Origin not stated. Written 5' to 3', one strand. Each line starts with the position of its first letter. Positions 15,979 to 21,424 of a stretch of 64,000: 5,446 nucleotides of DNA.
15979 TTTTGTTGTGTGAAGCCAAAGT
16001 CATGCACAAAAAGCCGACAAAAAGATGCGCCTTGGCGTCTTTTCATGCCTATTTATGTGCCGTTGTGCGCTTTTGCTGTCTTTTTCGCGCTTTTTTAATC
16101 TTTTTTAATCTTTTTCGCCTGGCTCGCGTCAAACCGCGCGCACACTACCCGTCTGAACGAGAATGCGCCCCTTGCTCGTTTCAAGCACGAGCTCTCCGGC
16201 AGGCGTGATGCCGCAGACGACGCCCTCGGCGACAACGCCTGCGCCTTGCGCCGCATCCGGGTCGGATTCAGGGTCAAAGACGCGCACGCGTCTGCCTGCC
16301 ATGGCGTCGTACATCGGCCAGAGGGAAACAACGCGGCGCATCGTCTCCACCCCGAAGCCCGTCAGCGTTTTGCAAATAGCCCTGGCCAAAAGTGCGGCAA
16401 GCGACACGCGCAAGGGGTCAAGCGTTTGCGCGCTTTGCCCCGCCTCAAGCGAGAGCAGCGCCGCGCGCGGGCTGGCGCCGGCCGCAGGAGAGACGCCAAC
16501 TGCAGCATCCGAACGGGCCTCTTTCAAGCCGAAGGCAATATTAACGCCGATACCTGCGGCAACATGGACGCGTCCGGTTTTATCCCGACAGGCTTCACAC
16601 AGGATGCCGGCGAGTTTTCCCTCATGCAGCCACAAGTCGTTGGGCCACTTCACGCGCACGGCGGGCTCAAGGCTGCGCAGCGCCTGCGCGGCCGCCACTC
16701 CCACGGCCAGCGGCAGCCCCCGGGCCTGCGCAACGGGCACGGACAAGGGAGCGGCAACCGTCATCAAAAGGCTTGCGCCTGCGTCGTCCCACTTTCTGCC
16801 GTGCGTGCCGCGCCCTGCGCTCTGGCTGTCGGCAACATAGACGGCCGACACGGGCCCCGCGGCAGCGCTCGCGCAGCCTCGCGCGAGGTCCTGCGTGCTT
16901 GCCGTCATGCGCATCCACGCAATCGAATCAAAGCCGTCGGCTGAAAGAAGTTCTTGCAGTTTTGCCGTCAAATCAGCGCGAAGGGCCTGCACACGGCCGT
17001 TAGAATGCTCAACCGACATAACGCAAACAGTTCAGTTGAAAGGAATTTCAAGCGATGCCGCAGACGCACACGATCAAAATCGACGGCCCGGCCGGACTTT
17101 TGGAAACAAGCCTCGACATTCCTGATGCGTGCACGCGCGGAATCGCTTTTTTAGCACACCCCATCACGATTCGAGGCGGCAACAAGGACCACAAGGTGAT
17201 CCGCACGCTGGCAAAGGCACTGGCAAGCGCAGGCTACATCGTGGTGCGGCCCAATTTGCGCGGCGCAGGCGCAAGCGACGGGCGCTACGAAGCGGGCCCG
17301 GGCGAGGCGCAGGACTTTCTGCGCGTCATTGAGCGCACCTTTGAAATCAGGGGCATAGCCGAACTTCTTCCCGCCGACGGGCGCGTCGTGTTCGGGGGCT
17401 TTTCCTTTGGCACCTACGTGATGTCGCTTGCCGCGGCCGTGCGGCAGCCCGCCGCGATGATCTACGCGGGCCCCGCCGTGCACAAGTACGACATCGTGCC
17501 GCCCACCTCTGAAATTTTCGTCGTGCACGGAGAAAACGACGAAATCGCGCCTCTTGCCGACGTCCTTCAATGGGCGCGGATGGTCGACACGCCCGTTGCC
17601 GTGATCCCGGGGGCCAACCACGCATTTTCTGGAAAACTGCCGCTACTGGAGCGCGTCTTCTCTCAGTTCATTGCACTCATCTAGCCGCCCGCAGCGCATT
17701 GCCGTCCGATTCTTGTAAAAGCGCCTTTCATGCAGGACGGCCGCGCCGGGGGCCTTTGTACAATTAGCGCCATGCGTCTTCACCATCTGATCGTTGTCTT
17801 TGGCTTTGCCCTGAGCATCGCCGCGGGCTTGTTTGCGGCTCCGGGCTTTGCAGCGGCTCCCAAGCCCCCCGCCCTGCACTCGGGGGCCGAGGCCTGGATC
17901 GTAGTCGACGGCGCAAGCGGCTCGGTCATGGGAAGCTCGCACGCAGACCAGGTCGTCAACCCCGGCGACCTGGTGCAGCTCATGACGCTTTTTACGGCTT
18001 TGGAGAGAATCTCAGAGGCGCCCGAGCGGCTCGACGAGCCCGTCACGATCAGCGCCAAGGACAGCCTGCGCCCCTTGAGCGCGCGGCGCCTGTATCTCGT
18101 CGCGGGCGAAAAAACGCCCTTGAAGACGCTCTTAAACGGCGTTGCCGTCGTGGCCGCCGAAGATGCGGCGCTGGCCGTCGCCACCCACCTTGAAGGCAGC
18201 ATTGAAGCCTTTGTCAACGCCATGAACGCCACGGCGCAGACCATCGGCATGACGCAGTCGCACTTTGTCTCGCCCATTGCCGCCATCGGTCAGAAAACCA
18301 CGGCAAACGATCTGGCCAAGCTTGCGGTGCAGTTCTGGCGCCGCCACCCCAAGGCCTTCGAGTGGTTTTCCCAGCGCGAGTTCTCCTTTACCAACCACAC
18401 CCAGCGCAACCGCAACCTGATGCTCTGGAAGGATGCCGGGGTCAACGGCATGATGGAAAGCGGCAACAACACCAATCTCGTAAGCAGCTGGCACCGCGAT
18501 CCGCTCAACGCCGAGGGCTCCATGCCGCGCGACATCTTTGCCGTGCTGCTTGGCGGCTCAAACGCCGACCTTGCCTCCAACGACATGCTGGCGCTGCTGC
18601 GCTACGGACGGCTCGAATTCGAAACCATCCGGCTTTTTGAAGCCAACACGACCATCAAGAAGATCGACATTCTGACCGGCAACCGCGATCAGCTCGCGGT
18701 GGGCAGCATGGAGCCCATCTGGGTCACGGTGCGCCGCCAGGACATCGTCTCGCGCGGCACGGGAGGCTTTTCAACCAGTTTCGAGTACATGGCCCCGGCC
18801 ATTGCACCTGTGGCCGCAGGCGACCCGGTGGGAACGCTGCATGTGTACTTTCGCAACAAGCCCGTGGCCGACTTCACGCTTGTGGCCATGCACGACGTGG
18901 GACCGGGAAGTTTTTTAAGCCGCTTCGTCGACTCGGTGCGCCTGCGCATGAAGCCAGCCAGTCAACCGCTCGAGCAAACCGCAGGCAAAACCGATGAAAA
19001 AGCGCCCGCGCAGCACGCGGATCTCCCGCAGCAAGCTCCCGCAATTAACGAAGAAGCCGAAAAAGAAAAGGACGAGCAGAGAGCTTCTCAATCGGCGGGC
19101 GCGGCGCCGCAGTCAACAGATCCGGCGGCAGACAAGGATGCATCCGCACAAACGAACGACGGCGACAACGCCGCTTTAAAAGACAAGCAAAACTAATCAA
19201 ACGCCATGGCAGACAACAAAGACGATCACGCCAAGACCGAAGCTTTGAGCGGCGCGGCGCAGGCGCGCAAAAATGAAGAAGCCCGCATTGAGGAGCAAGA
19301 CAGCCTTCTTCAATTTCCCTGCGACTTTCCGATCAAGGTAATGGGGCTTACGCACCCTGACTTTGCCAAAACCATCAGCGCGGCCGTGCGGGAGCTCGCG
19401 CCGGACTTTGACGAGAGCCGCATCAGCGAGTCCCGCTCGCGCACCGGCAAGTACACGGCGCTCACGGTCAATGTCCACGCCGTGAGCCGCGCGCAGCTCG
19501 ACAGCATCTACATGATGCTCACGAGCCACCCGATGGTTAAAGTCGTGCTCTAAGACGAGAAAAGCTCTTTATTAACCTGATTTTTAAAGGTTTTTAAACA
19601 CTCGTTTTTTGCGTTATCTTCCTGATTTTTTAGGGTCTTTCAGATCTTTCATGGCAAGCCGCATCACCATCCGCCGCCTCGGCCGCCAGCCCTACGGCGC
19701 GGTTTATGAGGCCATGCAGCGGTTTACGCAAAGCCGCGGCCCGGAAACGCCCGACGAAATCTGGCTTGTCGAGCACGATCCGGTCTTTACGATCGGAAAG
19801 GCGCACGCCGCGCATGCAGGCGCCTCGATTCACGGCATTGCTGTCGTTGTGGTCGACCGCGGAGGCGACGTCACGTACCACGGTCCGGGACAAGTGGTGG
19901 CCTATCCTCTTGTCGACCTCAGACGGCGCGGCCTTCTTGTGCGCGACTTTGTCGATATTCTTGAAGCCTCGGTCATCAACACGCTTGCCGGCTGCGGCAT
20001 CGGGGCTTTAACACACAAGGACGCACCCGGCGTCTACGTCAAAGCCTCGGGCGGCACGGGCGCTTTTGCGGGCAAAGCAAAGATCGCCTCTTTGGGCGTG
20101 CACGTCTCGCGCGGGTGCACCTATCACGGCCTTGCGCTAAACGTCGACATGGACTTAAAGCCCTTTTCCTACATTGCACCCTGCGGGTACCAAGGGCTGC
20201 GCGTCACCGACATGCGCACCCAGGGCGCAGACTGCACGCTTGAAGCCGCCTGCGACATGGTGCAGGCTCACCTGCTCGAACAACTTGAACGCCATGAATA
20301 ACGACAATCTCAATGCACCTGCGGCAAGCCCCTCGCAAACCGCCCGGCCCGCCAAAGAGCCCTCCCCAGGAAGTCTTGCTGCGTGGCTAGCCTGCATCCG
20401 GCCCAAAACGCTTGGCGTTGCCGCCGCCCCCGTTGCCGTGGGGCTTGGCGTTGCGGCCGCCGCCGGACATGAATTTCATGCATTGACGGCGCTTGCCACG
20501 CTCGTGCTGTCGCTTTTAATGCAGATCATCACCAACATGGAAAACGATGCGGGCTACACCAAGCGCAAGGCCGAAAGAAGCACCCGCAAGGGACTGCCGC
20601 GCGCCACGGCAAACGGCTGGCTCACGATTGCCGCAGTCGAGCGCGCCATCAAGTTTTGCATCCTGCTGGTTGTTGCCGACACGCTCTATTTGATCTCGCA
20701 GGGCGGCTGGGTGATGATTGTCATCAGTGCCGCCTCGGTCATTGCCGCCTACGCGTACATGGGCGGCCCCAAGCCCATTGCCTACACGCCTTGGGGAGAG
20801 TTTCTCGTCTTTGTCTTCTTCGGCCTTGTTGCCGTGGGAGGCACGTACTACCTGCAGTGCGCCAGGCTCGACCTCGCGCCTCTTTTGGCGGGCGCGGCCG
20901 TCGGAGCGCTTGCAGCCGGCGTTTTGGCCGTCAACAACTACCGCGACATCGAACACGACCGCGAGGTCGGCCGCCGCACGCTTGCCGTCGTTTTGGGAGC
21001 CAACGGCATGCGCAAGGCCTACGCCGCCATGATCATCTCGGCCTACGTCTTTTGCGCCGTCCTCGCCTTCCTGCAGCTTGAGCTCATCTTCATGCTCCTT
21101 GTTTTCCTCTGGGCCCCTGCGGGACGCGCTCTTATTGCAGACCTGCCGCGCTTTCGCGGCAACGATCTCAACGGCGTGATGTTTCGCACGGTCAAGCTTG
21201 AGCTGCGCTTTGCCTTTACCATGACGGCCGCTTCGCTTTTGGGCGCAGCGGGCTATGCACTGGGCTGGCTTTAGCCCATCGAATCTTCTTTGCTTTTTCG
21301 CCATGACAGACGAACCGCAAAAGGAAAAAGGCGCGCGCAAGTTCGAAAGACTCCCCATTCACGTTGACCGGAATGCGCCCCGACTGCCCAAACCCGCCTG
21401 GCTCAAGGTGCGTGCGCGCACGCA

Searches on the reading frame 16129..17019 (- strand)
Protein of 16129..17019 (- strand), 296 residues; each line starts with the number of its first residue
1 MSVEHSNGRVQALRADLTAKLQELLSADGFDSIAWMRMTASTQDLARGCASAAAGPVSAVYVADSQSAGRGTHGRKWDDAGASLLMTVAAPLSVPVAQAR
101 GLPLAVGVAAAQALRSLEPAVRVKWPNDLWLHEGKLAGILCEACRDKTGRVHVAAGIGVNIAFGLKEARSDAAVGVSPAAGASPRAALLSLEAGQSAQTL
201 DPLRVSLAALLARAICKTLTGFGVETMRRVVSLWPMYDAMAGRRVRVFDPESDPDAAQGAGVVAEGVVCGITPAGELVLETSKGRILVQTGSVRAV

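Call 11: search_protein_families(library=pfam, proteins=[window:16129-17019:-], max_evalue=0.01)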
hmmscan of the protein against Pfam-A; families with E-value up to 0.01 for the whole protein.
window:16129-17019:- (296 aa): 2 families
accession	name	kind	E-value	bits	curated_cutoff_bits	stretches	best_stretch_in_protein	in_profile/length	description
PF03099.24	BPL_LplA_LipB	-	1.8e-13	51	21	1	38-160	4-133/133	Biotin/lipoate A/B protein ligase family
PF02237.23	BPL_C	-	0.0093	16.3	21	0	260-292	12-44/48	Biotin protein ligase C terminal domain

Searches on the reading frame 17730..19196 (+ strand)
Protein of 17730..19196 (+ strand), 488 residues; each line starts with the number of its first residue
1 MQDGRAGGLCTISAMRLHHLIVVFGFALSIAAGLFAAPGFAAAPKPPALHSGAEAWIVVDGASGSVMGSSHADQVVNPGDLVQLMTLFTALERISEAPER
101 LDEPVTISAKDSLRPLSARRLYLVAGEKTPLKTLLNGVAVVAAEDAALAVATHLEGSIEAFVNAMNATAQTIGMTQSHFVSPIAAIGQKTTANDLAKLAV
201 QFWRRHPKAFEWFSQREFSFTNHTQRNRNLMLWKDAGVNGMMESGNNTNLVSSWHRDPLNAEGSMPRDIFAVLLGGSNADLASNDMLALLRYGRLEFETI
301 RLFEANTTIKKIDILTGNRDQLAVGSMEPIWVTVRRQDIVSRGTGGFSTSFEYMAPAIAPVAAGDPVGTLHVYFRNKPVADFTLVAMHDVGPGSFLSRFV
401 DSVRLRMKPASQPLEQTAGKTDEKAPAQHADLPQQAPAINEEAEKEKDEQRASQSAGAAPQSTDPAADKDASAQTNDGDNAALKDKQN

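Call 4: search_protein_families(library=ncbifam, proteins=[window:17730-19196:+])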
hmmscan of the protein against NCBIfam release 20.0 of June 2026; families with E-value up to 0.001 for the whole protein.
window:17730-19196:+ (488 aa): 7 families
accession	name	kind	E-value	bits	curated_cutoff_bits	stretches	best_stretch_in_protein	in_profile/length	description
NF008489.0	PRK11397.1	equivalog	3e-45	154.6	610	1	17-405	4-387/389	serine-type D-Ala-D-Ala carboxypeptidase DacD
NF007445.0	PRK10001.1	equivalog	8.2e-38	130.2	765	1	33-407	19-391/400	serine-type D-Ala-D-Ala carboxypeptidase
NF008059.0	PRK10793.1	equivalog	1.6e-33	116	694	1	51-406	44-397/403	D-alanyl-D-alanine carboxypeptidase DacA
NF038258.2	PBP4_Staph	exception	6.8e-16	58.1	500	1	58-185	46-174/366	penicillin-binding protein PBP4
NF008668.0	PRK11669.1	equivalog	6.5e-15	55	294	1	49-200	39-186/316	D-alanyl-D-alanine endopeptidase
NF038273.1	strep_PBP3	exception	1.1e-14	54.3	490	1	49-180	24-156/407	D-alanyl-D-alanine carboxypeptidase PBP3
NF000471.1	vanY_of_D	exception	0.00023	20.5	625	1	119-199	160-254/354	transpeptidase-like D-Ala-D-Ala carboxypeptidase VanY-D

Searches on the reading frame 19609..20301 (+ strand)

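Call 11: search_protein_families(library=pfam, proteins=[window:19609-20301:+], max_evalue=0.01)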
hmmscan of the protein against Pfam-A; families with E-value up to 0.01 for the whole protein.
window:19609-20301:+ (230 aa): 1 family
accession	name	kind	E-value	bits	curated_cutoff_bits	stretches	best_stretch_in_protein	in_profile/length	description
PF21948.1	LplA-B_cat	-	2.6e-32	112.8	27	1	37-222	10-199/200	Lipoyl protein ligase A/B catalytic domain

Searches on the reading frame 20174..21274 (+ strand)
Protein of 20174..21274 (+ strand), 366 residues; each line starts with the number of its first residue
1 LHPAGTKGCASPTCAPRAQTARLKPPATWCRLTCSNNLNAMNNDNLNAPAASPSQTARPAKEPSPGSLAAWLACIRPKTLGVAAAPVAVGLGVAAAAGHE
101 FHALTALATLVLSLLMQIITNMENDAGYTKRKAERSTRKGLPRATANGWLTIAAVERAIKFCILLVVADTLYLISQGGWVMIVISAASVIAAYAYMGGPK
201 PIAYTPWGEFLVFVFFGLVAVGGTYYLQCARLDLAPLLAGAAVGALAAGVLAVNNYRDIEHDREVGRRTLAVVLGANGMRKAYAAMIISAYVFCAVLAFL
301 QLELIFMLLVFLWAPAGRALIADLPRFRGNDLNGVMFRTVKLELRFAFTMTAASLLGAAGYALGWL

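Call 4: search_protein_families(library=ncbifam, proteins=[window:20174-21274:+])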
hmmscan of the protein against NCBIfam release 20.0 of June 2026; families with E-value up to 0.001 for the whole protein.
window:20174-21274:+ (366 aa): 12 families
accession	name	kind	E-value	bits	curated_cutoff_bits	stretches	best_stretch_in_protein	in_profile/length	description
NF004751.0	PRK06080.1-3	equivalog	9.4e-68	228.9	264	1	66-355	8-294/296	1,4-dihydroxy-2-naphthoate polyprenyltransferase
NF004750.0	PRK06080.1-2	equivalog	1.2e-48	166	346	1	67-313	5-256/301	1,4-dihydroxy-2-naphthoate polyprenyltransferase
TIGR00751.1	menA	equivalog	1.6e-43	149.2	102.15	1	76-315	1-245/284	1,4-dihydroxy-2-naphthoate octaprenyltransferase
NF004749.0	PRK06080.1-1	equivalog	1.6e-42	145.7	277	1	67-357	18-308/311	1,4-dihydroxy-2-naphthoate polyprenyltransferase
NF004754.0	PRK06080.1-6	equivalog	2.4e-39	135.5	522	1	69-315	10-261/308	1,4-dihydroxy-2-naphthoate polyprenyltransferase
NF004753.0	PRK06080.1-5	equivalog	1e-23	84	555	1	73-338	16-283/312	1,4-dihydroxy-2-naphthoate polyprenyltransferase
TIGR02235.1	menA_cyano-plnt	equivalog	1.3e-21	77.2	225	1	71-326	2-253/285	2-carboxy-1,4-naphthoquinone phytyltransferase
NF004617.0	PRK05951.1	equivalog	3.2e-21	75.7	239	1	89-360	35-303/306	prenyltransferase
NF009926.0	PRK13387.1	equivalog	4.6e-18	65.4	316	1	67-314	2-269/317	1,4-dihydroxy-2-naphthoate polyprenyltransferase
NF004752.0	PRK06080.1-4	subfamily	5.4e-15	55.8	289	1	78-314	13-256/300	1,4-dihydroxy-2-naphthoate polyprenyltransferase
TIGR01476.1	chlor_syn_BchG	subfamily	6.9e-05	22.4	212.3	1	156-300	83-227/283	(bacterio)chlorophyll synthase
NF009609.0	PRK13106.1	equivalog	7.9e-05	22.2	349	1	142-307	85-250/301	prenyltransferase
